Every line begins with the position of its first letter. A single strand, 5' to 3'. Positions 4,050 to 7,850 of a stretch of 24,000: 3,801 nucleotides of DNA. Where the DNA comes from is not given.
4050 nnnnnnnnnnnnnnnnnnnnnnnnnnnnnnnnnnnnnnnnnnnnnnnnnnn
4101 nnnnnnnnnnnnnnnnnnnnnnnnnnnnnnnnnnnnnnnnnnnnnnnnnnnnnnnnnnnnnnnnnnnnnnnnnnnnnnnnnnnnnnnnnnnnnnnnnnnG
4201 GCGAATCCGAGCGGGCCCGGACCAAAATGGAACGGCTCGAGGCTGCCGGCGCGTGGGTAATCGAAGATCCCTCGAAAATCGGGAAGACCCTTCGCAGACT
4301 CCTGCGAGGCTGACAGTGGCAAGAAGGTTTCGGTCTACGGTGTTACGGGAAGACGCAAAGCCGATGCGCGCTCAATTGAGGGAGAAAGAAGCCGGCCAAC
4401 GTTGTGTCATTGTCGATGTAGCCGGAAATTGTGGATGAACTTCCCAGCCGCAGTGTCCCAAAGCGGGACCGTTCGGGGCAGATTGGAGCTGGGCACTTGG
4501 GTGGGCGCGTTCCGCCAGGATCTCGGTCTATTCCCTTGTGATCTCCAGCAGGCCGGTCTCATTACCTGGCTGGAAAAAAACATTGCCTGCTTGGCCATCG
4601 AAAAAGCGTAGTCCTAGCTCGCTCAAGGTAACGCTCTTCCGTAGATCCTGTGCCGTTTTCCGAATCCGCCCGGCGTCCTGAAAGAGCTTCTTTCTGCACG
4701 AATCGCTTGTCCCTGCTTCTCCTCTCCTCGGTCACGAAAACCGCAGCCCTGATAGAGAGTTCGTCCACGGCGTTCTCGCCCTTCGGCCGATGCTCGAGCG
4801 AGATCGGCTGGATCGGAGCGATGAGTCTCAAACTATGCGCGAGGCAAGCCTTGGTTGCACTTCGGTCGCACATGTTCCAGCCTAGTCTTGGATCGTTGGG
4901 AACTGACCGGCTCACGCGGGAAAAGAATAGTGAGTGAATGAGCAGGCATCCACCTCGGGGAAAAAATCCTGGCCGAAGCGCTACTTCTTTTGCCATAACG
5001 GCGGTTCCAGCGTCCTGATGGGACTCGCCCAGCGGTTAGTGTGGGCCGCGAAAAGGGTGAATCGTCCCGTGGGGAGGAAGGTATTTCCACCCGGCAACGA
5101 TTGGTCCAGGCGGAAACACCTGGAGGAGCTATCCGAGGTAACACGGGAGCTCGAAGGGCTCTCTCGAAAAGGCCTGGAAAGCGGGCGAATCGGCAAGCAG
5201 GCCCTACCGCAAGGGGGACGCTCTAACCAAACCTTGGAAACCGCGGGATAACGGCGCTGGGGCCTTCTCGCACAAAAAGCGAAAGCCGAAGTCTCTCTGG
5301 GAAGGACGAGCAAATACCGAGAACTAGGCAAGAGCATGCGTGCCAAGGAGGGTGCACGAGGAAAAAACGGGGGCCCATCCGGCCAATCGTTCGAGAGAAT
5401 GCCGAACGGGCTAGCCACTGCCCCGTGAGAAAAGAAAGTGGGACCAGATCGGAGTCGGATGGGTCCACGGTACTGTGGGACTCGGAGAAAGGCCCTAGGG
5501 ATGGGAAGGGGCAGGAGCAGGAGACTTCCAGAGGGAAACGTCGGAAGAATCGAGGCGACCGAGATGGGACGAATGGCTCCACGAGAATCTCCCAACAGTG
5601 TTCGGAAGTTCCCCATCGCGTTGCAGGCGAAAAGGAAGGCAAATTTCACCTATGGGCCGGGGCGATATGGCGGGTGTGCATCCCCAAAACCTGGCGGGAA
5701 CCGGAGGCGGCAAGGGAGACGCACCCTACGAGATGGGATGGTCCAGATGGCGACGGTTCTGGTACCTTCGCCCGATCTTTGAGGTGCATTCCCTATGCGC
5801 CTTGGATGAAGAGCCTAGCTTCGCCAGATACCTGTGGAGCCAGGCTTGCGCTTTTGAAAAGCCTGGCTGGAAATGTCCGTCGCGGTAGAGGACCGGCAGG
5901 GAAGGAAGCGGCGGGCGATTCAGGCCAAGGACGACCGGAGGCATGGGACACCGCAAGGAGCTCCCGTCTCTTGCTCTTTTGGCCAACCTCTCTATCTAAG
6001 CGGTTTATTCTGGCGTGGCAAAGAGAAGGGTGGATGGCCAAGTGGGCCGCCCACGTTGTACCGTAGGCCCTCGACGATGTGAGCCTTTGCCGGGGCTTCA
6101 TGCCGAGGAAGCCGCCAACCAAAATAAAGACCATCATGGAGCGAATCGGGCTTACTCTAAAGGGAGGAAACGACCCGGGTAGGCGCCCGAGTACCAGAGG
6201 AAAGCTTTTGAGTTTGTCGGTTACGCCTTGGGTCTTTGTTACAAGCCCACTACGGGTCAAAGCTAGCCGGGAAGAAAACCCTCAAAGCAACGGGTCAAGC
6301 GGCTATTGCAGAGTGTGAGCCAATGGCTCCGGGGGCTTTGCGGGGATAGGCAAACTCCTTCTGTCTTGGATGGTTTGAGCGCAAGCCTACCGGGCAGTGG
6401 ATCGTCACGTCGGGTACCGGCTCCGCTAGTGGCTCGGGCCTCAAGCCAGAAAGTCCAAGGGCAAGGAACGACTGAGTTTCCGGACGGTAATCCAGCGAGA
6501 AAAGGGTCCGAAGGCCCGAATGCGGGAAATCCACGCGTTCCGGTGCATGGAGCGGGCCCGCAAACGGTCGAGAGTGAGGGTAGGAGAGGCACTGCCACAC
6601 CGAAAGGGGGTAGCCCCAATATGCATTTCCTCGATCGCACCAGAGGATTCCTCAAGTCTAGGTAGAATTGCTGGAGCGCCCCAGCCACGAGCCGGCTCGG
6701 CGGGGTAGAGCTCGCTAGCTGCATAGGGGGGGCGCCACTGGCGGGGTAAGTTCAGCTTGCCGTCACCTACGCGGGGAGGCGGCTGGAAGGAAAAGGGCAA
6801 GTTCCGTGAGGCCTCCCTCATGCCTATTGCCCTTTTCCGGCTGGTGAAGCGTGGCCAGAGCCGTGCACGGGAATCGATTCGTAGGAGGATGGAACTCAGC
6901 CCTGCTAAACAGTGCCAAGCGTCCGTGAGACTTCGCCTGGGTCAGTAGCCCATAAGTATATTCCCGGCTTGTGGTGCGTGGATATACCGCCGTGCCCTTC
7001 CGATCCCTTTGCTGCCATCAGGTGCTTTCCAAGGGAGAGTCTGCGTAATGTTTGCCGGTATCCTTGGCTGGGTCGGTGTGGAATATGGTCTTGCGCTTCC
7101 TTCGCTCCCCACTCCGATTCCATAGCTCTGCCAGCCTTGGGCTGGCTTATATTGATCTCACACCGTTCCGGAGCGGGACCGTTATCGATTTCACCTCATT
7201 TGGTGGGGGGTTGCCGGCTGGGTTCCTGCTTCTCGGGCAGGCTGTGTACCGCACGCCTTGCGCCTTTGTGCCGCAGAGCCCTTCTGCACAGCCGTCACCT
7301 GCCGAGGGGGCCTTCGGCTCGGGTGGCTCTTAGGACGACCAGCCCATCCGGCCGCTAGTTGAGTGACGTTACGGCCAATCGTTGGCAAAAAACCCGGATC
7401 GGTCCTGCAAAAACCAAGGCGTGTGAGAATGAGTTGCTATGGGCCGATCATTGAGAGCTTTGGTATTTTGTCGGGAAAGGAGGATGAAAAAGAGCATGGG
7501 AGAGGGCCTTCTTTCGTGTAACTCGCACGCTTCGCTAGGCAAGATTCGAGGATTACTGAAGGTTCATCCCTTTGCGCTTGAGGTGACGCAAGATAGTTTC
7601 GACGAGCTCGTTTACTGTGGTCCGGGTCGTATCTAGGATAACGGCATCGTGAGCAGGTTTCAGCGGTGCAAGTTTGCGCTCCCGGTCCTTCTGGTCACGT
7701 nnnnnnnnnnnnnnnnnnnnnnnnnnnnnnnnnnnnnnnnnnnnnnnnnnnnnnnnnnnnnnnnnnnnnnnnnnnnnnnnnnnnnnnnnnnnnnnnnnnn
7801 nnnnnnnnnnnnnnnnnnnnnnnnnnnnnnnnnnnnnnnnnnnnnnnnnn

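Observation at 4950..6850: About 1.9 kb block with extreme G-richness and T-depletion on the plus strand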

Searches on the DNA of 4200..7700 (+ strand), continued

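Call 67: search_rna_families(source=window, start=4314, end=5500, threshold=evalue, max_evalue=10, show_alignments=4)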
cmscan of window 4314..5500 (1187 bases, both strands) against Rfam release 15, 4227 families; matches with E-value up to 10: 4.
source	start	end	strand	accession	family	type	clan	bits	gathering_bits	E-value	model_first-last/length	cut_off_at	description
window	5276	5311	-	RF01341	CRISPR-DR30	Gene; CRISPR;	-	16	50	7.2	1-38/38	no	CRISPR RNA direct repeat element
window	4907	5062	+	RF02204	WT1-AS_2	Gene; lncRNA;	-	15.5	45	2.6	1-137/137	no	WT1 antisense RNA conserved region 2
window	4757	4890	-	RF02916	atpB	Cis-reg;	-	14.9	37.4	1.4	1-128/128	no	atpB RNA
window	5236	5304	+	RF02248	Six3os1_3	Gene; lncRNA;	-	12.4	40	2.5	1-75/75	no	Six3os1 conserved region 3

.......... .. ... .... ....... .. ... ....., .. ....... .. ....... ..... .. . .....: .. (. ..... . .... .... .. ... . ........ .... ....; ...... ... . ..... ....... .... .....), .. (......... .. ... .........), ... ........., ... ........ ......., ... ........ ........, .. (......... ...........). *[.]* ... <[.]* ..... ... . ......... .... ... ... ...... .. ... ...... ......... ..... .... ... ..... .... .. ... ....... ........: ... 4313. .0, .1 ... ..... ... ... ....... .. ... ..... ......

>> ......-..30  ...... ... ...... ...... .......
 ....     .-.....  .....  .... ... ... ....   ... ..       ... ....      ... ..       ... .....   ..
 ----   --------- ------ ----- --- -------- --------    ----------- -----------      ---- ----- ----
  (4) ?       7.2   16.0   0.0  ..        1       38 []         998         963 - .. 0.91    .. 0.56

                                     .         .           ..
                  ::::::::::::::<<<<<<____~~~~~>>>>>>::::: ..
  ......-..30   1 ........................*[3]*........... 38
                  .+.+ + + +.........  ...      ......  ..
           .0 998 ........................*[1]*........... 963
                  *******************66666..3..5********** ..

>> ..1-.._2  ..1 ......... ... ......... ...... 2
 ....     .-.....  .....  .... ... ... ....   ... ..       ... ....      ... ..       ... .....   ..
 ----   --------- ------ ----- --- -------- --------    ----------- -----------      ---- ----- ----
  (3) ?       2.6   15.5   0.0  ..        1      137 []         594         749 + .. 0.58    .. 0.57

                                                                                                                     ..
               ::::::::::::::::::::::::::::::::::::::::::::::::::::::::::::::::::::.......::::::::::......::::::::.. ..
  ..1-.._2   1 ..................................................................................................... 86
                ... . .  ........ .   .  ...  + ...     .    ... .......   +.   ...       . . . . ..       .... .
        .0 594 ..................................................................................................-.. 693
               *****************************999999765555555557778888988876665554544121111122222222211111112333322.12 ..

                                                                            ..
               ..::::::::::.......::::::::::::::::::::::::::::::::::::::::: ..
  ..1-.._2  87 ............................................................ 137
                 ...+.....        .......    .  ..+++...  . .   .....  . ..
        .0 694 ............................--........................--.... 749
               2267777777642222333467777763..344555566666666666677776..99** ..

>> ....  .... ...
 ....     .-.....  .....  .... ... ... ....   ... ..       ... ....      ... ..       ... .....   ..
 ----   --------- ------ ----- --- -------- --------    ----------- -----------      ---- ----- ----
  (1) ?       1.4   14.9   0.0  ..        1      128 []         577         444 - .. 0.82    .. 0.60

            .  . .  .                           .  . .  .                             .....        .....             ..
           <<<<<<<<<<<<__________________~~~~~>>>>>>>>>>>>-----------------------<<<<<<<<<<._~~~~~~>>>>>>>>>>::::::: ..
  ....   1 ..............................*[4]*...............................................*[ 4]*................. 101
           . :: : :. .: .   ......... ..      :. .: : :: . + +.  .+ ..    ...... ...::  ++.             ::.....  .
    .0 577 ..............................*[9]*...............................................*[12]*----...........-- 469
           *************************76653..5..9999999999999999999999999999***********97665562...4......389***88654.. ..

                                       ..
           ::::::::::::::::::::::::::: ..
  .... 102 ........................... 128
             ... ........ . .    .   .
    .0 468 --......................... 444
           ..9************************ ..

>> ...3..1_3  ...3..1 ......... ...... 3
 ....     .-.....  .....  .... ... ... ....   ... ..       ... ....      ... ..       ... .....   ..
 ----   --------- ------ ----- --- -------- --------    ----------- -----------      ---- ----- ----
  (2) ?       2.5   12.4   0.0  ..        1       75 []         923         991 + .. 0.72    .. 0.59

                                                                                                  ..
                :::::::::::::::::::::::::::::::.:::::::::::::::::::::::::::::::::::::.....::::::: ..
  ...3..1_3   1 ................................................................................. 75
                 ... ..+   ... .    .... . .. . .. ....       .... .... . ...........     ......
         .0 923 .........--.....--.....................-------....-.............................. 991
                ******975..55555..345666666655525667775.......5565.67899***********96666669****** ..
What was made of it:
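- On Group II intron: No D1D4 covariance model hits the window at E<=10 (call 67).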
